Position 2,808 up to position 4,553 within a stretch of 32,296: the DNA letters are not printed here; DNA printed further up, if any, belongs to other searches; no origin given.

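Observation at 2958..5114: SOS-box-fronted, translationally coupled trio: helical protein, tail-anchored coiled-coil protein, orphan TerL-like ATPase/nuclease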

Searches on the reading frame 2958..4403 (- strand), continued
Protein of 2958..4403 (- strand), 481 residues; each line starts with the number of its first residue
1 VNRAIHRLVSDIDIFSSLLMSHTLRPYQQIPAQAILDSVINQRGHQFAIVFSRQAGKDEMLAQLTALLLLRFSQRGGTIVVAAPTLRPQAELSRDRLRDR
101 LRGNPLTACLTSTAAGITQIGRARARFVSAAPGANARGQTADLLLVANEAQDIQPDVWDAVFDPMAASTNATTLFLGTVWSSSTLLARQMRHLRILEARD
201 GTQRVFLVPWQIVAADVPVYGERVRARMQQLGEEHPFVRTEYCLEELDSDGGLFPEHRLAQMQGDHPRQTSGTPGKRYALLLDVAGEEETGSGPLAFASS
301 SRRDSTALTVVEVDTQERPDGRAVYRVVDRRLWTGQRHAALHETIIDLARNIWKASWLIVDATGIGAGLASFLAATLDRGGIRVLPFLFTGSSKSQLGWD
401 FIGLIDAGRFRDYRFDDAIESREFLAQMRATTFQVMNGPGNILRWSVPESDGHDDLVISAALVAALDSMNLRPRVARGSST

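Call 32: find_encoding_contigs(protein=P0007, flank=10000, max_places=1)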
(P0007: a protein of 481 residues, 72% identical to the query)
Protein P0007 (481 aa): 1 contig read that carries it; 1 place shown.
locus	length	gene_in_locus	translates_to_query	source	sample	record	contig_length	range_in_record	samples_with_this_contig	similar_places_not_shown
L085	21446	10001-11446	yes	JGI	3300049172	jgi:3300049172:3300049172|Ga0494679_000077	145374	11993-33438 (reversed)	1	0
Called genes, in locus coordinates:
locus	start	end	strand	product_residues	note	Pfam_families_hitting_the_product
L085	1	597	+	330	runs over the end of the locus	PF19300:BPD_transp_1_N, PF00528:BPD_transp_1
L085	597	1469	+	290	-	PF12911:OppC_N, PF00528:BPD_transp_1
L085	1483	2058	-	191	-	-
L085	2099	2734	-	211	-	-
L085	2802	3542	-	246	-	PF01209:Ubie_methyltran, PF13489:Methyltransf_23, PF13847:Methyltransf_31, PF08241:Methyltransf_11, PF08242:Methyltransf_12, PF13649:Methyltransf_25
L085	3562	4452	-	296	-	PF01040:UbiA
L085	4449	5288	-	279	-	PF02569:Pantoate_ligase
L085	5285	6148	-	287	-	PF02548:Pantoate_transf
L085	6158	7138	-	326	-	PF02558:ApbA, PF08546:ApbA_C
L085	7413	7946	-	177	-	-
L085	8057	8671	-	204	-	PF11611:DUF4352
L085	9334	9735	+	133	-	-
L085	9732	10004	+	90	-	-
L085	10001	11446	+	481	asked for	-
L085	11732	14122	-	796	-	PF17963:Big_9 (weak)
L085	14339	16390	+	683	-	PF00122:E1-E2_ATPase, PF12710:HAD (faint), PF00702:Hydrolase, PF08282:Hydrolase_3 (faint)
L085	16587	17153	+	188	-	PF03713:DUF305, PF13628:DUF4142 (faint), PF03713:DUF305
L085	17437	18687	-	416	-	-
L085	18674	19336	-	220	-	PF04545:Sigma70_r4 (faint), PF04542:Sigma70_r2, PF08281:Sigma70_r4_2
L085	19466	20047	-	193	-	PF00160:Pro_isomerase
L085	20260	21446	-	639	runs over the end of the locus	PF07944:Beta-AFase-like_GH127_cat, PF20736:Glyco_hydro127M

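Call 33: find_encoding_contigs(protein=P0006, flank=10000, max_places=1)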
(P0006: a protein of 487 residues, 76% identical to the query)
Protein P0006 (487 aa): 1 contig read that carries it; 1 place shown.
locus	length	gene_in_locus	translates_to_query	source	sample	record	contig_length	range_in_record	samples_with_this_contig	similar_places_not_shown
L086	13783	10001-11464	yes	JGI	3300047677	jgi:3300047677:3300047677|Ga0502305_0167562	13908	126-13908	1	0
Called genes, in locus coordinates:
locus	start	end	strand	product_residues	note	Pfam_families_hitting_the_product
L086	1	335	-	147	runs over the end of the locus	PF04892:VanZ-LLP1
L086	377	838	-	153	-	PF19545:DUF6069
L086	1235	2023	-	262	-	PF01209:Ubie_methyltran, PF13489:Methyltransf_23, PF13847:Methyltransf_31, PF08241:Methyltransf_11, PF08242:Methyltransf_12, PF13649:Methyltransf_25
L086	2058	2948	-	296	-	PF01040:UbiA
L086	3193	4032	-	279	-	PF02569:Pantoate_ligase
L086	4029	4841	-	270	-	PF02548:Pantoate_transf, PF13714:PEP_mutase (weak)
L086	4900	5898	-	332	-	PF02558:ApbA, PF08546:ApbA_C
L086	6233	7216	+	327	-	PF01497:Peripla_BP_2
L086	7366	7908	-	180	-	-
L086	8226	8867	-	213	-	PF11611:DUF4352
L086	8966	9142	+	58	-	-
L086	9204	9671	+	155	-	-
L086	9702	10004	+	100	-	-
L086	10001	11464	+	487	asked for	-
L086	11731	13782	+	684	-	?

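Call 34: find_encoding_contigs(protein=P0004, flank=10000, max_places=1)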
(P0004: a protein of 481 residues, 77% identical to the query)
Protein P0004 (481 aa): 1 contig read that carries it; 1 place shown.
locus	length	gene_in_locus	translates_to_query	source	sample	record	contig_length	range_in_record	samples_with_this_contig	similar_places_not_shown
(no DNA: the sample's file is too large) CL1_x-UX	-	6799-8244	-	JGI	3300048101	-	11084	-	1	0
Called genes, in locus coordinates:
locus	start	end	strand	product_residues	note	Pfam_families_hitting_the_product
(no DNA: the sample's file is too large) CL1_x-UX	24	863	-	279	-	PF02569:Pantoate_ligase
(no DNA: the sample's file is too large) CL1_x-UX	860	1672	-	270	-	PF02548:Pantoate_transf, PF13714:PEP_mutase (weak)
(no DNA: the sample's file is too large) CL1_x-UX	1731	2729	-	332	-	PF02558:ApbA, PF08546:ApbA_C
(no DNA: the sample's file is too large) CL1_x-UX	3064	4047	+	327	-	PF01497:Peripla_BP_2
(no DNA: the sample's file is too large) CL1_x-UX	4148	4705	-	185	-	-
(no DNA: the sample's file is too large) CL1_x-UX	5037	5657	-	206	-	PF11611:DUF4352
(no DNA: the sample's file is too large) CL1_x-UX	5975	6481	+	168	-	-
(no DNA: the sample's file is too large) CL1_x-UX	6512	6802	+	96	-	-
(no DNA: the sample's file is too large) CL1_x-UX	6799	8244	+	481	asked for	-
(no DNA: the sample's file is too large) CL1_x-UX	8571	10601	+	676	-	PF00122:E1-E2_ATPase, PF00702:Hydrolase, PF12710:HAD (weak), PF08282:Hydrolase_3 (faint)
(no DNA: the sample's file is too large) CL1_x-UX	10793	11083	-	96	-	?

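Call 37: search_protein_families(library=phrogs, proteins=[L022:7584-8039:+, L022:8075-8965:+, L022:9449-9724:+, L022:10227-10577:+, L022:10890-12368:+, L022:12365-12970:+, L002:17135-18133:-, L002:18994-20871:-, L002:16797-17096:-, L063:10794-11216:+], max_evalue=0.01)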
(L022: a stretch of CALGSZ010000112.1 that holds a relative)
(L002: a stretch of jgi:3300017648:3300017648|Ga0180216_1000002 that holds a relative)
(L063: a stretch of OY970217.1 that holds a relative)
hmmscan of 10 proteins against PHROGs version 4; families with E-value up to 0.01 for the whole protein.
L022:7584-8039:+ (151 aa): 0 families

L022:8075-8965:+ (296 aa): 6 families
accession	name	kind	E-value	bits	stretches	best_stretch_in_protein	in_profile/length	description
phrog_212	-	head and packaging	3.1e-78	264.2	1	1-294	4-293/301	major head protein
phrog_31318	-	unknown function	5.4e-31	108.3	1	157-295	2-145/147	-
phrog_10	-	head and packaging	4e-14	53.5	1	16-225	373-575/752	major head protein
phrog_617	-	head and packaging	2.5e-05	24.4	1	8-224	347-560/626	major head protein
phrog_1623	-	head and packaging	0.00073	19.9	1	64-218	81-240/305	virion structural protein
phrog_752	-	head and packaging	0.00086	19.3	1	64-186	100-227/475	major head protein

L022:9449-9724:+ (91 aa): 0 families

L022:10227-10577:+ (116 aa): 0 families

L022:10890-12368:+ (492 aa): 7 families
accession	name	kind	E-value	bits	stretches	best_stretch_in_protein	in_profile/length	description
phrog_64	-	head and packaging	4.9e-26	92.3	1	53-478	88-497/547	portal protein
phrog_104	-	head and packaging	1.3e-13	51.4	1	121-477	118-466/550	portal protein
phrog_533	-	head and packaging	1.3e-10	41.4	1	49-166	26-141/495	portal protein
phrog_332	-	connector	1.9e-06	27.6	1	113-325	102-335/560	head-tail adaptor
phrog_156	-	head and packaging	3.2e-06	26.9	1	57-166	32-150/681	portal protein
phrog_145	-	head and packaging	1.3e-05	25.2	1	222-332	212-322/493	portal protein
phrog_1216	-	head and packaging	0.00014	21.6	1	244-280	333-369/714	portal protein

L022:12365-12970:+ (201 aa): 1 family
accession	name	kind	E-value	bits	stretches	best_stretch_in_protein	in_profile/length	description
phrog_399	-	head and packaging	0.00018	22.2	1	1-93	1-96/220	structural protein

L002:17135-18133:- (332 aa): 0 families

L002:18994-20871:- (625 aa): 0 families

L002:16797-17096:- (99 aa): 1 family
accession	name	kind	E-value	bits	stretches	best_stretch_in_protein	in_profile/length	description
phrog_1299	-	lysis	2.8e-12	47.3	1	9-95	7-86/100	holin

L063:10794-11216:+ (140 aa): 0 families

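Call 38: search_solved_structures(query=A1, max_evalue=1, show_alignments=3)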
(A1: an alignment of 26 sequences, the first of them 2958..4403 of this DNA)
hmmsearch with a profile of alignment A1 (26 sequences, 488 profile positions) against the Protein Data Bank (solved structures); distinct sequences matched with E-value up to 1: 0.

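Call 49: predict_structure(alignment_id=A1)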
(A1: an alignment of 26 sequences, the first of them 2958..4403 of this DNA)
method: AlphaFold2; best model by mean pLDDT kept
length: 481 residues; sequences in the alignment: 26
mean_pLDDT: 71.3   pTM: 0.52
mean pLDDT of the five models: 71.3, 69.3, 68.0, 67.8, 64.0
residues with pLDDT >= 90: 88; 70-90: 190; 50-70: 119; < 50: 84
segments of 3 or more residues with pLDDT < 50: 250-264, 287-299, 390-412, 434-443, 470-481
pLDDT, mean of each block of 10 residues (from residue 1): 76 87 89 94 91 82 94 92 69 88 86 90 86 56 84 62 55 83 78 91 92 89 85 78 71 40 53 78 58 44 66 74 70 68 82 83 70 77 72 43 45 54 61 46 49 53 60 34 33
secondary structure, 60 per line:
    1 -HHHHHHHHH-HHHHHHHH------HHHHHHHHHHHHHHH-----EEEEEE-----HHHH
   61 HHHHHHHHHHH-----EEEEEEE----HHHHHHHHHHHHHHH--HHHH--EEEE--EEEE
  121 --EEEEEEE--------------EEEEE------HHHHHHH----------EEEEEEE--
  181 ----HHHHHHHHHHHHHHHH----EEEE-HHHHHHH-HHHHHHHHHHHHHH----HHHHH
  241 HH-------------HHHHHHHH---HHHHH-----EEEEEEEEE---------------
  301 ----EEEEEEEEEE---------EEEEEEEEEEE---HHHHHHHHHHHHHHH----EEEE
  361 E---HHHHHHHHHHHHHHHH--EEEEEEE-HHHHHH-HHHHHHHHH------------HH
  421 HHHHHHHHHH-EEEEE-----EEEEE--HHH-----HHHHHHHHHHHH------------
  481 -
elements in order: H2-10 H12-19 H26-40 E46-51 H57-71 E77-83 H88-102 H105-108 E111-114 E117-120 E123-129 E144-148 H155-161 E172-178 H185-200 E205-208 H210-216 H218-231 H236-242 H256-263 H267-271 E277-285 E305-314 E324-334 H338-352 E357-361 H365-380 E383-389 H391-396 H398-406 H419-430 E432-436 E442-446 H457-468

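Call 52: fold_search(model_id=the predicted structure, library=pdb)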
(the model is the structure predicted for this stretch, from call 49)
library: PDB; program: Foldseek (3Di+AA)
matches with E <= 10: 917; with E <= 0.001: 30
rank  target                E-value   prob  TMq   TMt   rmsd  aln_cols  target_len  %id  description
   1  8dgc_E                4.1e-11  1.00  0.34  0.30  19.2       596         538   13  Avs3 bound to phage PhiV-1 terminase (released 2022-08-03)
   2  6z6d                  5.6e-11  1.00  0.37  0.37  18.1       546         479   16  Crystal structure of the HK97 bacteriophage large terminase (released 2021-06-09)
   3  3cpe                  5.5e-10  1.00  0.37  0.33  22.3       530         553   15  Crystal Structure of T4 gp17 (released 2009-01-13)
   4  3ezk_A                3.7e-09  1.00  0.38  0.33  22.5       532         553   16  Bacteriophage T4 gp17 motor assembly based on crystal structures and cryo-EM reconstructions (released 2009-01-13)
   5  4ife                  7.6e-09  1.00  0.29  0.32  21.3       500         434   13  Crystal Structure of the large terminase subunit gp2 of bacterial virus Sf6 complexed with ATP (released 2013-05-01)
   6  4iei                  3.8e-08  1.00  0.31  0.33  20.7       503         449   13  Crystal Structure of the large terminase subunit gp2 of bacterial virus Sf6 complexed with ADP (released 2013-05-01)
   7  4idh                  5.2e-08  1.00  0.30  0.32  21.2       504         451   12  Crystal Structure of the large terminase subunit gp2 of bacterial virus Sf6 (released 2013-05-01)
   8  4iee                  1.5e-07  1.00  0.29  0.31  21.2       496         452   12  Crystal Structure of the large terminase subunit gp2 of bacterial virus Sf6 complexed with ATP-r-S (released 2013-05-01)
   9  5oee_B                3.7e-06  1.00  0.32  0.36  17.1       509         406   10  Structure of large terminase from the thermophilic bacteriophage D6E (Crystal form 3) (released 2017-10-11)
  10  5oea_A                4.9e-06  1.00  0.30  0.35  12.4       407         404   12  Structure of large terminase from the thermophilic bacteriophage D6E in complex with ATP-gamma-S (Crystal form 3) (released 2017-10-11)
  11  5oeb_C                3.6e-05  1.00  0.34  0.39  17.7       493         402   10  Structure of large terminase from the thermophilic bacteriophage D6E in complex with ADP (Crystal form 3) (released 2017-10-11)
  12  5oeb_A                4.0e-05  1.00  0.31  0.36  12.4       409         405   12  Structure of large terminase from the thermophilic bacteriophage D6E in complex with ADP (Crystal form 3) (released 2017-10-11)
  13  4bil_A                4.3e-05  1.00  0.36  0.36  20.2       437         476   12  Threading model of the T7 large terminase within the gp8gp19 complex (released 2013-05-08)
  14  4znl_B                4.5e-05  1.00  0.35  0.61   6.0       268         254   18  Thermus Phage P74-26 Large Terminase ATPase domain bound to ADP Beryllium Fluoride (released 2015-07-08)
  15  5oe8_C                4.5e-05  1.00  0.32  0.36  16.8       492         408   11  Structure of large terminase from the thermophilic bacteriophage D6E (Crystal form 2) (released 2017-10-11)
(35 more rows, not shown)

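Call 53: find_related_loci(query=L002:18994-20871:-, collection=metagenome_contigs, flank=10000)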
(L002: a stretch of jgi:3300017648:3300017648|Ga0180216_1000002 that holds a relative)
Query L002:18994-20871:- (625 aa) in metagenome_contigs; peptide patterns used: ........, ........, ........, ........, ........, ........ (x = any residue, [..] = any of these).
43 stretches matched a pattern; 1 encode a relative of the query (tblastn E <= 1e-3); 1 distinct loci.
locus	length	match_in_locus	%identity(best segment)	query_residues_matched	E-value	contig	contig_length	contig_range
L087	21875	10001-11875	100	1-625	0e+0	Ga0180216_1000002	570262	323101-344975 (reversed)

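Call 56: search_protein_families(library=pfam, proteins=[L087:6084-6971:+, L087:7264-8676:+, L087:4184-5794:-, L087:2325-3173:-, L087:53-1969:-, L087:3444-4019:+, L086:9204-9671:+, L001:6520-6975:+, L001:6972-7277:+, L063:441-878:+], max_evalue=0.1)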
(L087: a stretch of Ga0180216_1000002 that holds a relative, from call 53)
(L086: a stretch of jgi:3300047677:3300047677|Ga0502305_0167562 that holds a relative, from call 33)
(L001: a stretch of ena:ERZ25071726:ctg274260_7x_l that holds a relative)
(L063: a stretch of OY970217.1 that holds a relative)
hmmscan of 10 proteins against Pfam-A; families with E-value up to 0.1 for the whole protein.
L087:6084-6971:+ (295 aa): 0 families

L087:7264-8676:+ (470 aa): 2 families
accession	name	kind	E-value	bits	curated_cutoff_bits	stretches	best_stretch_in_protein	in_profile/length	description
PF05133.19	SPP1_portal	-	2.7e-13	50.1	25.5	2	327-457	281-409/416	Phage portal protein, SPP1 Gp6-like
PF23899.1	SU10_portal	-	0.01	14.7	30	1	214-260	293-338/593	Phage SU10 portal protein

L087:4184-5794:- (536 aa): 1 family
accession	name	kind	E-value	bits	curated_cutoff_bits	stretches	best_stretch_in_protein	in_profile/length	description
PF01293.25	PEPCK_ATP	-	7.3e-193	641.9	26.5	1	34-492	3-464/465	Phosphoenolpyruvate carboxykinase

L087:2325-3173:- (282 aa): 0 families

L087:53-1969:- (638 aa): 6 families
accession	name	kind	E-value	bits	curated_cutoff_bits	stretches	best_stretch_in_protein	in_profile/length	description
PF13191.12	AAA_16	-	2.9e-07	31.6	32.6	1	11-116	15-144/167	AAA ATPase domain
PF13401.12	AAA_22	-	3.9e-06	27.6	27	1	22-125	6-101/130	AAA domain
PF25199.1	nSTAND_NTPase5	-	0.0011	19.2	34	1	12-64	29-85/145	Novel STAND NTPase 5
PF14377.11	UBM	-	0.0026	17.6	23.3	1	239-256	12-29/35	Ubiquitin binding region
PF24883.2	NPHP3_N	-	0.026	15.2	24.8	0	5-41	6-42/164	Nephrocystin 3, N-terminal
PF05729.18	NACHT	-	0.045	14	26.7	0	26-148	5-134/167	NACHT domain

L087:3444-4019:+ (191 aa): 1 family
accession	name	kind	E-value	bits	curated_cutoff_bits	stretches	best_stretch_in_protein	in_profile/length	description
PF16339.10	DUF4969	-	0.0062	17.3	31.4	1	9-62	11-62/79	Domain of unknown function (DUF4969)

L086:9204-9671:+ (155 aa): 0 families

L001:6520-6975:+ (151 aa): 1 family
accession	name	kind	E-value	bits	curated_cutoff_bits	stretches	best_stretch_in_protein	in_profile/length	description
PF04992.19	RNA_pol_Rpb1_6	-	0.01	16.2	23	1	70-135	62-131/189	RNA polymerase Rpb1, domain 6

L001:6972-7277:+ (101 aa): 0 families

L063:441-878:+ (145 aa): 3 families
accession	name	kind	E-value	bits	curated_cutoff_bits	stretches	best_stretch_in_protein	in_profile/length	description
PF23153.1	Aip3p_Bud6_N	-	0.0012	19.5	27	1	47-112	32-96/109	Aip3p/Bud6 N-terminal domain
PF24906.1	Zf_WRKY19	-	0.031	14.5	27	1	5-26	2-22/24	WRKY19 zinc finger domain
PF08879.15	WRC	-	0.087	13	28.6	0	12-34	16-38/43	WRC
